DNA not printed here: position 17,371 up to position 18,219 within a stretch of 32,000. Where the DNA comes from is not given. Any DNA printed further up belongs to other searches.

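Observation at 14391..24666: Four-gene coupled operon (Zn-ribbon methyltransferase, giant P-loop ATPase, 182-aa unknown, SNF2 helicase-nuclease): candidate uncharacterised modification-linked defence system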

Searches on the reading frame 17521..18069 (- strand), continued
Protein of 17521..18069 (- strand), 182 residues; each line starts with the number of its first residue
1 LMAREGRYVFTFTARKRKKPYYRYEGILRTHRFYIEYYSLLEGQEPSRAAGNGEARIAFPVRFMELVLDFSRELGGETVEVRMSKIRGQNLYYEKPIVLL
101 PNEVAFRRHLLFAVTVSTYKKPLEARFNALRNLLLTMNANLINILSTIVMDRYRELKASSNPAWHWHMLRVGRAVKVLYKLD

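Call 75: fold_search(model_id=the predicted structure, library=viral)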
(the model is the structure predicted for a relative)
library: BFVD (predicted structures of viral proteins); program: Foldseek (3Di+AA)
matches with E <= 10: 799; with E <= 0.001: 0
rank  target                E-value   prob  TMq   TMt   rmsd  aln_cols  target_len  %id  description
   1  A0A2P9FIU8            1.7e-02  0.63  0.26  0.26   9.4       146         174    8  (no name in the UniProt tables at hand)
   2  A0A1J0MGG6            2.6e-02  0.63  0.26  0.37   7.2       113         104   15  (no name in the UniProt tables at hand)
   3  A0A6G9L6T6            4.0e-02  0.13  0.15  0.14  17.0       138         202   12  LysM domain-containing peptidoglycan-binding protein [Bacillus phage vB_BcM_Sam46]
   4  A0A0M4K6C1            5.1e-02  0.44  0.25  0.18   7.0        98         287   14  (no name in the UniProt tables at hand)
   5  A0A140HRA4            5.4e-02  0.16  0.16  0.07  14.3       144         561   13  p47 [Lymantria dispar multicapsid nuclear polyhedrosis virus]
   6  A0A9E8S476            5.7e-02  0.84  0.31  0.51   6.3       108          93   12  (no name in the UniProt tables at hand)
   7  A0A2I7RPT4            5.7e-02  0.20  0.13  0.12  11.7       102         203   15  (no name in the UniProt tables at hand)
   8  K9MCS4                6.0e-02  0.51  0.24  0.36   6.2       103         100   12  (no name in the UniProt tables at hand)
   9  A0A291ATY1            8.1e-02  0.15  0.21  0.09  21.9       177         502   12  Uncharacterized protein [Pandoravirus dulcis]
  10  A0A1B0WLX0            9.1e-02  0.15  0.18  0.17  19.9       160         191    9  (no name in the UniProt tables at hand)
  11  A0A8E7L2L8            9.7e-02  0.72  0.28  0.42   5.6       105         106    8  Uncharacterized protein [Enterococcus phage 113]
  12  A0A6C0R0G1            1.2e-01  0.08  0.15  0.14  20.5       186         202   11  Dit-like phage tail protein N-terminal domain-containing protein [Alteromonas phage vB_AmeM_PT11-V22]
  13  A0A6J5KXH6            1.3e-01  0.11  0.14  0.05  13.1       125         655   10  Uncharacterized protein [uncultured Caudovirales phage]
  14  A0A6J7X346            1.3e-01  0.04  0.10  0.07  14.8       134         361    7  Uncharacterized protein [uncultured Caudovirales phage]
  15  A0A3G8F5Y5            1.7e-01  0.08  0.15  0.15  14.7       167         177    9  (no name in the UniProt tables at hand)
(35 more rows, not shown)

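Call 81: search_solved_structures(query=A2, max_evalue=10)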
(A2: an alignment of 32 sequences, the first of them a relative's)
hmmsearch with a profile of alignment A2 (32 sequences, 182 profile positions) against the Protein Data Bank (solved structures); distinct sequences matched with E-value up to 10: 1.
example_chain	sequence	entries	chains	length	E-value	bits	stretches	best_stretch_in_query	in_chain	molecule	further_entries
5bnd_A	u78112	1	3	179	0.23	14.2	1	27-102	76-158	ABC transporter, ATP-binding protein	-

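Call 89: find_related_loci(query=A1, collection=viral_contigs, flank=10000)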
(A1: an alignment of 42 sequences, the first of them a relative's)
Query A1 (181 aa) in viral_contigs; peptide patterns used: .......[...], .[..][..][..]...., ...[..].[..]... (x = any residue, [..] = any of these).
82 stretches matched a pattern, but none encodes a relative of the query by tblastn (E <= 1e-3).

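Call 90: search_protein_families(library=padloc, proteins=[L001:13652-14923:+, P0051, P0057], max_evalue=0.01)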
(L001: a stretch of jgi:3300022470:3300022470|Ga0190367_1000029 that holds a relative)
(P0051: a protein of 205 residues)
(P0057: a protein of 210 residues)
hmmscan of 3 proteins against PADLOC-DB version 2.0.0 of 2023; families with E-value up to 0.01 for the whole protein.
L001:13652-14923:+ (423 aa): 0 families

P0051 (205 aa): 0 families

P0057 (210 aa): 0 families
